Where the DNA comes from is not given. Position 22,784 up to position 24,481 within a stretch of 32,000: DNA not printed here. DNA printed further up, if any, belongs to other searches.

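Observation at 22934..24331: Divergent RelA/SpoT-like nucleotidyltransferase domain in a 465-aa orphan protein translationally abutting lysS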

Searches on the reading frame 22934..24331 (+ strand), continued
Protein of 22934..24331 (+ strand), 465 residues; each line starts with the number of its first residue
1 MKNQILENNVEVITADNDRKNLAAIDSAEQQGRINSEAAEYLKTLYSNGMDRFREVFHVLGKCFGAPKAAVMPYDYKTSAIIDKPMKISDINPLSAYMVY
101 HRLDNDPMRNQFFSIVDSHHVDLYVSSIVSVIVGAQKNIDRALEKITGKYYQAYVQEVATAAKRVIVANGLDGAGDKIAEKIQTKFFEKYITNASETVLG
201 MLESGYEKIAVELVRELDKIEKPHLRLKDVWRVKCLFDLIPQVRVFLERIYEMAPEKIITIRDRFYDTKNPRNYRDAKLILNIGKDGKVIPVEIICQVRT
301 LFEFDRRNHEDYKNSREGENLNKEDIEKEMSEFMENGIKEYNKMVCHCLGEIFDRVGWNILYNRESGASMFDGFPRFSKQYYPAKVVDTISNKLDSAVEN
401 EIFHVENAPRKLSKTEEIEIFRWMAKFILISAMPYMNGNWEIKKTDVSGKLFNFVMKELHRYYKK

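Call 73: fold_search(model_id=the predicted structure, library=pdb)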
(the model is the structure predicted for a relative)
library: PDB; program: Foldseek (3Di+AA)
matches with E <= 10: 455; with E <= 0.001: 0
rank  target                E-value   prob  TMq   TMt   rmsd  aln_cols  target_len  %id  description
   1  9erv_A                1.1e-03  0.99  0.20  0.25  20.4       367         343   12  Structure of Salmonella CapRel bound to Bas11 Gp54 (released 2024-11-06)
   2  6ex0_A                5.2e-03  1.00  0.17  0.36   8.7       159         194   12  Crystal structure of RelP (SAS2) from Staphylococcus aureus bound to pppGpp in the post-catalytic state (released 2018-01-24)
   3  6ewz_B                7.9e-03  1.00  0.18  0.37   8.7       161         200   14  Crystal structure of RelP (SAS2) from Staphylococcus aureus bound to AMPCPP and GTP in the pre-catalytic state (released 2018-01-24)
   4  6fgj_B                8.6e-03  1.00  0.18  0.38   8.4       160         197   12  Crystal structure of the small alarmone synthethase 2 from Staphylococcus aureus (released 2018-02-07)
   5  6fgj_A                9.0e-03  1.00  0.22  0.45   7.6       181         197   10  Crystal structure of the small alarmone synthethase 2 from Staphylococcus aureus (released 2018-02-07)
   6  6fgx_B                9.0e-03  1.00  0.16  0.32   8.5       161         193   12  Crystal structure of the small alarmone synthethase 2 from Staphylococcus aureus bound to AMPCPP (released 2018-02-07)
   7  4at8_D                1.3e-02  0.57  0.12  0.15  16.0       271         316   12  Crystal structure of the NF90-NF45 dimerisation domain complex with ATP (released 2012-08-01)
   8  6ex0_B                2.0e-02  1.00  0.17  0.36   8.7       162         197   14  Crystal structure of RelP (SAS2) from Staphylococcus aureus bound to pppGpp in the post-catalytic state (released 2018-01-24)
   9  4atb_B                2.2e-02  0.38  0.11  0.14  15.6       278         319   12  Crystal structure of the NF90-NF45 dimerisation domain complex with CTP (released 2012-08-01)
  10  6zqc_UV               2.3e-02  0.41  0.11  0.06  18.3       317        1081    9  Cryo-EM structure of the 90S pre-ribosome from Saccharomyces cerevisiae, state Pre-A1 (released 2020-09-23)
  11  4m5d_A                2.4e-02  0.54  0.13  0.06  17.7       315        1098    9  Crystal structure of the Utp22 and Rrp7 complex from Saccharomyces cerevisiae (released 2013-11-06)
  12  6lqs_RE               4.9e-02  0.44  0.12  0.06  17.7       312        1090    9  Cryo-EM structure of 90S small subunit preribosomes in transition states (State D) (released 2020-09-16)
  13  6ox6_A                5.6e-02  0.99  0.21  0.44   6.1       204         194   16  Crystal structure of the complex between the Type VI effector Tas1 and its immunity protein (released 2019-09-18)
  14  5xnx_D                6.1e-02  0.98  0.15  0.20  17.6       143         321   10  Crystallographic structure of the enzymatically active N-terminal domain of the Rel protein from Mycobacterium tubercu (released 2017-07-19)
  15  8vx3_B                7.1e-02  1.00  0.21  0.42   6.1       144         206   17  Structure of an exported small alarmone synthetase from Streptomyces albidoflavus (released 2025-02-05)
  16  5xnx_A                9.4e-02  0.97  0.15  0.21  17.6       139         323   12  Crystallographic structure of the enzymatically active N-terminal domain of the Rel protein from Mycobacterium tubercu (released 2017-07-19)
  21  5xnx_C                1.1e-01  0.97  0.15  0.21  17.2       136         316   12  Crystallographic structure of the enzymatically active N-terminal domain of the Rel protein from Mycobacterium tubercu (released 2017-07-19)
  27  5iqr_8                1.9e-01  0.97  0.16  0.12  17.2       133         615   15  Structure of RelA bound to the 70S ribosome (released 2016-05-04)
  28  5xnx_B                2.6e-01  0.91  0.15  0.21  17.7       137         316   12  Crystallographic structure of the enzymatically active N-terminal domain of the Rel protein from Mycobacterium tubercu (released 2017-07-19)
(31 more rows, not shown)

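Call 79: find_homologous_proteins(query=P0156, max_evalue=0.001)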
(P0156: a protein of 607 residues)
Query P0156 (607 aa): 19 proteins with E <= 0.001 among 8000 candidates.
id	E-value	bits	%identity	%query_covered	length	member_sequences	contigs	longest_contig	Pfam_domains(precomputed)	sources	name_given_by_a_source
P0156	0.0e+0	1362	100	100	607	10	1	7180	-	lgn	-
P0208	0.0e+0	1139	83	100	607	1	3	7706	-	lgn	-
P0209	0.0e+0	1068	80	99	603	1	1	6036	-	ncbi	-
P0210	7.2e-131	456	43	97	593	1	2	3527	-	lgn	-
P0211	2.4e-130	455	46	84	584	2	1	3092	-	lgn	-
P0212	4.1e-130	454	42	95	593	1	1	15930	-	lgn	-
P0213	2.2e-127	445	42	97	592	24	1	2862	-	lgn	-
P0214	1.1e-125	439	42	97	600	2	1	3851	-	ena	-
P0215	1.6e-124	435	41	99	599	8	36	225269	-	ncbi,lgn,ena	-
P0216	6.9e-124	433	42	99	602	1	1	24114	-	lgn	-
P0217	1.3e-123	432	42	97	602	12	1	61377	-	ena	-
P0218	7.3e-123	430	41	99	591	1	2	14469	-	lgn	-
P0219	8.3e-123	430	41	98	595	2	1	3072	-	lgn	-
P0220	3.8e-122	428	42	92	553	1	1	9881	-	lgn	-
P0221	6.5e-122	427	42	99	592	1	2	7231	-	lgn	-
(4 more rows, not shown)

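Call 81: search_solved_structures(query=A6, max_evalue=10, show_alignments=3)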
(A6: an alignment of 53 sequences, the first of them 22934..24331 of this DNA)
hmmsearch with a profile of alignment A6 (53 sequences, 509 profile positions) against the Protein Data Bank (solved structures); distinct sequences matched with E-value up to 10: 4.
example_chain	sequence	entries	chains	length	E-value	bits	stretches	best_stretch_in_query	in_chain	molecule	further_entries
6fgk_A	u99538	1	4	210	0.00031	22.9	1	189-309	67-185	GTP pyrophosphokinase YwaC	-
5f2v_V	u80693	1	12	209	0.03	16.4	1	202-331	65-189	GTP pyrophosphokinase YjbM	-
5ded_D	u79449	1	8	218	0.032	16.3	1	202-331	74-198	GTP pyrophosphokinase YjbM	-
5dec_A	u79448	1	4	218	0.032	16.3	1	202-331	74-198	GTP pyrophosphokinase YjbM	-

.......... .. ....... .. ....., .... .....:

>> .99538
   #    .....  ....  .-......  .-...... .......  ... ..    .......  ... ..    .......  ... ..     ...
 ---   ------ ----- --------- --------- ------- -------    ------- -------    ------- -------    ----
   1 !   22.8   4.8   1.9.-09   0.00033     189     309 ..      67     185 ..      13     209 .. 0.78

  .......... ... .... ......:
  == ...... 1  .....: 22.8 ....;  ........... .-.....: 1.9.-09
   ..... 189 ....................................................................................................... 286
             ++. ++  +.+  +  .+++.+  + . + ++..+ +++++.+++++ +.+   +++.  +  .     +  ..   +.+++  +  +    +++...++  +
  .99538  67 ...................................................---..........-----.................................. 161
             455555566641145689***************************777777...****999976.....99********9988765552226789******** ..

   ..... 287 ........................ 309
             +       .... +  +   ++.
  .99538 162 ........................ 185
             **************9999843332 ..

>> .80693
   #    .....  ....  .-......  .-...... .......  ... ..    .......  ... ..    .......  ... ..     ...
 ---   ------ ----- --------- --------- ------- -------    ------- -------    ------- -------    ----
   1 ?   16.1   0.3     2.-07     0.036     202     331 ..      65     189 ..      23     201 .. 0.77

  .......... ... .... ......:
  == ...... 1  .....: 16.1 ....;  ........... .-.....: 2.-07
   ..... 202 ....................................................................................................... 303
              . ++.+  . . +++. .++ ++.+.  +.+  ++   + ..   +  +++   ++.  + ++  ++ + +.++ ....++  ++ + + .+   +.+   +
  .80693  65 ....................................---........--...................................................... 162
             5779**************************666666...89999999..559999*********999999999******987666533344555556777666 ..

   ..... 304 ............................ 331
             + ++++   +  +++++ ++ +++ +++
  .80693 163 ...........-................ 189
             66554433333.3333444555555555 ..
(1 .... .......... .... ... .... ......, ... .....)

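Call 83: search_protein_families(library=pfam, alignment_id=A6, max_evalue=10)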
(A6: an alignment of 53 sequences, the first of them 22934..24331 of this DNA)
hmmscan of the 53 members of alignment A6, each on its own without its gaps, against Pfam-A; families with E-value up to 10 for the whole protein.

A. member 1, window:22934-24331:+ (465 aa): 4 families
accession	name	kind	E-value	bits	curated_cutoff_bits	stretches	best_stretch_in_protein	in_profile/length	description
PF10123.14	Mu-like_Pro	-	0.049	13.6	25.2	1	10-56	232-279/330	Mu-like prophage I protein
PF01751.28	Toprim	-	0.062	13.9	23.1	1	52-193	21-86/96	Toprim domain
PF08843.17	AbiEii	-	0.093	13.1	22.5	1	153-336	47-222/238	Nucleotidyl transferase AbiEii toxin, Type IV TA system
PF01649.23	Ribosomal_S20p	-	0.3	12.2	29.5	1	386-415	49-78/83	Ribosomal protein S20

B. families by the number of members that match (of 53 scanned): 75 families (the first 25 are shown)
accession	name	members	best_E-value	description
PF04607.23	RelA_SpoT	12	0.00042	Region found in RelA / SpoT proteins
PF10123.14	Mu-like_Pro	4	0.0086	Mu-like prophage I protein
PF22620.2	OYE-like_second_a-b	3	0.0036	OYE-like second alpha/beta domain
PF17944.6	Arg_decarbox_C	2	0.0025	Arginine decarboxylase C-terminal helical extension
PF25802.1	WWC1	2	0.026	WWC1-like, helical hairpin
PF19034.5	RnlA-toxin_DBD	2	0.027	RNase LS, bacterial toxin DBD domain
PF14479.11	HeLo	2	0.037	Prion-inhibition and propagation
PF21109.2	Stonustoxin_helical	2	0.27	Stonustoxin helical domain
PF23463.1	WWE_2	2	1.7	WWE domain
PF07421.16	Pro-NT_NN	2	5.1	Neurotensin/neuromedin N precursor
PF09820.16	AAA-ATPase_like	1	0.00073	Predicted AAA-ATPase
PF01166.23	TSC22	1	0.0023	TSC-22/dip/bun family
PF24169.1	Fn3-I_PB4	1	0.011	Straight fiber protein PB4 first Fn3-like domain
PF11348.13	DUF3150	1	0.014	Protein of unknown function (DUF3150)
PF18628.8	P2_N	1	0.019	Viral coat protein P2 N-terminal domain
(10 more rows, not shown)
